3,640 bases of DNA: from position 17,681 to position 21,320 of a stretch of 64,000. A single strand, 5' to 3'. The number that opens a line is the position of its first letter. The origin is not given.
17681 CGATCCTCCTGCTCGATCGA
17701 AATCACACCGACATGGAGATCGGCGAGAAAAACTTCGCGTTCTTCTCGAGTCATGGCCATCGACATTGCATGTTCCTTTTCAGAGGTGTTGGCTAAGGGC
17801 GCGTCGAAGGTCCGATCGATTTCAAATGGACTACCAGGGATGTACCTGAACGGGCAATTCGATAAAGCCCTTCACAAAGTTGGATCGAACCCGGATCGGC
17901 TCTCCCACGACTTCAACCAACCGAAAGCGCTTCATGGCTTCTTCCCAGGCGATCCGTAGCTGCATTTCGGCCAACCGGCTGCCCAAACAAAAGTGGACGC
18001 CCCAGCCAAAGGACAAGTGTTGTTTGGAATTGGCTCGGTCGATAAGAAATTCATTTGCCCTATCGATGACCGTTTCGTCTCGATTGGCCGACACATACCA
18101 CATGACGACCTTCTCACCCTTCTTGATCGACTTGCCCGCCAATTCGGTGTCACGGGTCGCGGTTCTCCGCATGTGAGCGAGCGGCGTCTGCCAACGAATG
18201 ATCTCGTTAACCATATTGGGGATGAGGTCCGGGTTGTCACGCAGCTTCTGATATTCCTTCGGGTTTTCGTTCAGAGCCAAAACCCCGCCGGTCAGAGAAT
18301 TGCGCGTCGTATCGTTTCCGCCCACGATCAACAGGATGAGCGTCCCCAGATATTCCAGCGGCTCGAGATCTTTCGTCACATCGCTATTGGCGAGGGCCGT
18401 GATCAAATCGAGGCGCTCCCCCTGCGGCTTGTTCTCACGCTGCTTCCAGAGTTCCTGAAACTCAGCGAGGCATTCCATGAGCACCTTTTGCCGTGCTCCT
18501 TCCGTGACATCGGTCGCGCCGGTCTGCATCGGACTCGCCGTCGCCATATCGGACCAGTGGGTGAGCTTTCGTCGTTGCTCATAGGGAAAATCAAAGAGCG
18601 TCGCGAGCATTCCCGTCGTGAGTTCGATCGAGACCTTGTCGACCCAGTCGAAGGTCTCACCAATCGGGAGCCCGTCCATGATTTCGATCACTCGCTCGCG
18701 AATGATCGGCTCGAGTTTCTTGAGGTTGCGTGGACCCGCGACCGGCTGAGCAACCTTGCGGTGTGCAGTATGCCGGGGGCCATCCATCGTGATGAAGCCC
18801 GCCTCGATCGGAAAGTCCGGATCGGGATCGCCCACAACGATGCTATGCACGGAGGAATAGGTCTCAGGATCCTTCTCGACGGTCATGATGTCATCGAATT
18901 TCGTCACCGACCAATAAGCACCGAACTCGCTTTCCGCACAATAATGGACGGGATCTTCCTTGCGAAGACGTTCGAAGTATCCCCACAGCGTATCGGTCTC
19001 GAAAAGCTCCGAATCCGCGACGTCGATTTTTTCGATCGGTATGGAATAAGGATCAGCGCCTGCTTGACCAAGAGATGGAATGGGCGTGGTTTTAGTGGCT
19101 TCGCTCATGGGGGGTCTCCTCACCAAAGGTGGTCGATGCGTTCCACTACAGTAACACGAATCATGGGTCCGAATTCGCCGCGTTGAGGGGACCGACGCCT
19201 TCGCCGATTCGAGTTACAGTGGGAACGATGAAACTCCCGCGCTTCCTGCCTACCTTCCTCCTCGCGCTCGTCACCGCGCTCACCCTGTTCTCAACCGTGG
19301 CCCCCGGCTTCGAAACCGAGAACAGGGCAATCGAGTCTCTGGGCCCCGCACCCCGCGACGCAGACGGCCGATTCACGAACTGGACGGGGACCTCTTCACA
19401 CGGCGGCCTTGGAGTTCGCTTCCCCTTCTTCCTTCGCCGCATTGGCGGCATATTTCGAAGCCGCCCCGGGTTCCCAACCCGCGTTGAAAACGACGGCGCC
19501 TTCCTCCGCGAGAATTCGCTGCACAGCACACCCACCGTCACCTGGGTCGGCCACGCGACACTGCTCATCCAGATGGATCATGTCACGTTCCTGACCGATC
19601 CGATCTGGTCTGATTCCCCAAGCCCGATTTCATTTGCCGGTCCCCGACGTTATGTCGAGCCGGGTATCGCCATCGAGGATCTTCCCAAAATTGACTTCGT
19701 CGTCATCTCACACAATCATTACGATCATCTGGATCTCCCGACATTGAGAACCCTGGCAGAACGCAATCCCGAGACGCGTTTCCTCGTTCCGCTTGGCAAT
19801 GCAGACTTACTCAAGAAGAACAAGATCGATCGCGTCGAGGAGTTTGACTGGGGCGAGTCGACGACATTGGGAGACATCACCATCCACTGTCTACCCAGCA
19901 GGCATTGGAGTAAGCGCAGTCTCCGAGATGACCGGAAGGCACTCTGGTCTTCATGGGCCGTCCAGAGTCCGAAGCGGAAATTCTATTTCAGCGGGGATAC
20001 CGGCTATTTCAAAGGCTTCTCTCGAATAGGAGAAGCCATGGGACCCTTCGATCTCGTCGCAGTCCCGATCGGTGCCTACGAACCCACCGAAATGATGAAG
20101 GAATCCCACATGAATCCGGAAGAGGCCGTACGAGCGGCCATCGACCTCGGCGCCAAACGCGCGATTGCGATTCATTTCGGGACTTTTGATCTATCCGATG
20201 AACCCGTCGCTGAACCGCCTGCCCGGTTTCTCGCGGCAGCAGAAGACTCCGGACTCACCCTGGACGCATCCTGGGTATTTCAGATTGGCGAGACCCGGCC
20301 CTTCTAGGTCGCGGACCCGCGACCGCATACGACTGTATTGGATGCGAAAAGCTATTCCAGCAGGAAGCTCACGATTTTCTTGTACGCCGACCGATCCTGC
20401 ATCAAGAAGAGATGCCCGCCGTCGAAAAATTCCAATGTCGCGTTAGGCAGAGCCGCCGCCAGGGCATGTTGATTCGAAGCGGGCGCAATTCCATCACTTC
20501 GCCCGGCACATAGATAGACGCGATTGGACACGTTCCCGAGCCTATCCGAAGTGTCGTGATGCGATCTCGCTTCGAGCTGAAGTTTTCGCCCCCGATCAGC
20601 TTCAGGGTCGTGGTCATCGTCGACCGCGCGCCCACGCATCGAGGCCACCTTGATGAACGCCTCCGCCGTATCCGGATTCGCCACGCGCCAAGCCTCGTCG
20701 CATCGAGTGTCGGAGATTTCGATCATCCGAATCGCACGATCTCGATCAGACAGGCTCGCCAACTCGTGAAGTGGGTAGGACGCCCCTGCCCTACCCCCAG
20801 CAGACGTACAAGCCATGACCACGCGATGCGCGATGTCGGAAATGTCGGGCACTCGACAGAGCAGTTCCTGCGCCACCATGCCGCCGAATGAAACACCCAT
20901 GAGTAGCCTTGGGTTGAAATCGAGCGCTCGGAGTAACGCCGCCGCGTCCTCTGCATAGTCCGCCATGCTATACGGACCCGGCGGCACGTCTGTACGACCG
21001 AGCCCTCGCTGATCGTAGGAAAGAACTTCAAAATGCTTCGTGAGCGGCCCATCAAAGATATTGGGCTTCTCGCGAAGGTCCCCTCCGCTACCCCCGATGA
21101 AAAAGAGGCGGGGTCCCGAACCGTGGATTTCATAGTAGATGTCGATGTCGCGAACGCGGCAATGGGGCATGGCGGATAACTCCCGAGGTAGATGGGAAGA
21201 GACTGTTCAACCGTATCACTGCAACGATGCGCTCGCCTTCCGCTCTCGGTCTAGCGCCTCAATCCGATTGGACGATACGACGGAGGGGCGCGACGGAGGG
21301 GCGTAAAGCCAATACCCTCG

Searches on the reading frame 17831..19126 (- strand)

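Call 49: search_protein_families(library=pfam, proteins=[window:17831-19126:-], max_evalue=0.01)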
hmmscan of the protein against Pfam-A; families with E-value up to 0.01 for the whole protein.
window:17831-19126:- (431 aa): 1 family
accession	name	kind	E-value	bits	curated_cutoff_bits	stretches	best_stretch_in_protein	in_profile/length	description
PF00067.27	p450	-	1.1e-25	90.8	22.8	1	213-405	217-436/462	Cytochrome P450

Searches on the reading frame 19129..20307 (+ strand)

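Call 24: search_protein_families(library=pfam, proteins=[window:19129-20307:+], max_evalue=0.001)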
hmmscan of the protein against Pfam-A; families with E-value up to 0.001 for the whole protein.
window:19129-20307:+ (392 aa): 3 families
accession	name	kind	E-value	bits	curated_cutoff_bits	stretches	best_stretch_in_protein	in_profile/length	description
PF12706.13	Lactamase_B_2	-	9.1e-49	166.2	27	1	154-350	3-200/200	Beta-lactamase superfamily domain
PF13483.12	Lactamase_B_3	-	1.8e-16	61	24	1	136-349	1-160/160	Beta-lactamase superfamily domain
PF00753.33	Lactamase_B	-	0.00079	19.9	22.7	0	183-200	39-56/196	Metallo-beta-lactamase superfamily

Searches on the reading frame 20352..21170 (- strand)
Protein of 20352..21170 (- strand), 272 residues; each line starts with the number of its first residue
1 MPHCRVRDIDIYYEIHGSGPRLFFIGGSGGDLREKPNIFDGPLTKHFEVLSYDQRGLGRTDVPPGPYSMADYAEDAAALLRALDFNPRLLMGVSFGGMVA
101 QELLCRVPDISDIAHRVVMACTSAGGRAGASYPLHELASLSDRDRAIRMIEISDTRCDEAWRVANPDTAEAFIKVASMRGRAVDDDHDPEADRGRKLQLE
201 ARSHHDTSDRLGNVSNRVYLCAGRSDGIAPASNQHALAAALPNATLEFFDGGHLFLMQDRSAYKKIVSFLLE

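Call 49: search_protein_families(library=pfam, proteins=[window:20352-21170:-], max_evalue=0.01)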
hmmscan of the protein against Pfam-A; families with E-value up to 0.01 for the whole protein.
window:20352-21170:- (272 aa): 4 families
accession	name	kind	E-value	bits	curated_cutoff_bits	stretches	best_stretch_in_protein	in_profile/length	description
PF00561.26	Abhydrolase_1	-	3.7e-20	73.1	25.8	2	21-116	2-96/245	alpha/beta hydrolase fold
PF12697.13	Abhydrolase_6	-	6.5e-16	60.1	26.3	1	38-259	19-210/217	Alpha/beta hydrolase family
PF12146.15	Hydrolase_4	-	3.8e-09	36.6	27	1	46-252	31-230/239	Serine aminopeptidase, S33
PF00975.26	Thioesterase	-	0.00013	22.7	26.4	1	63-268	45-220/226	Thioesterase domain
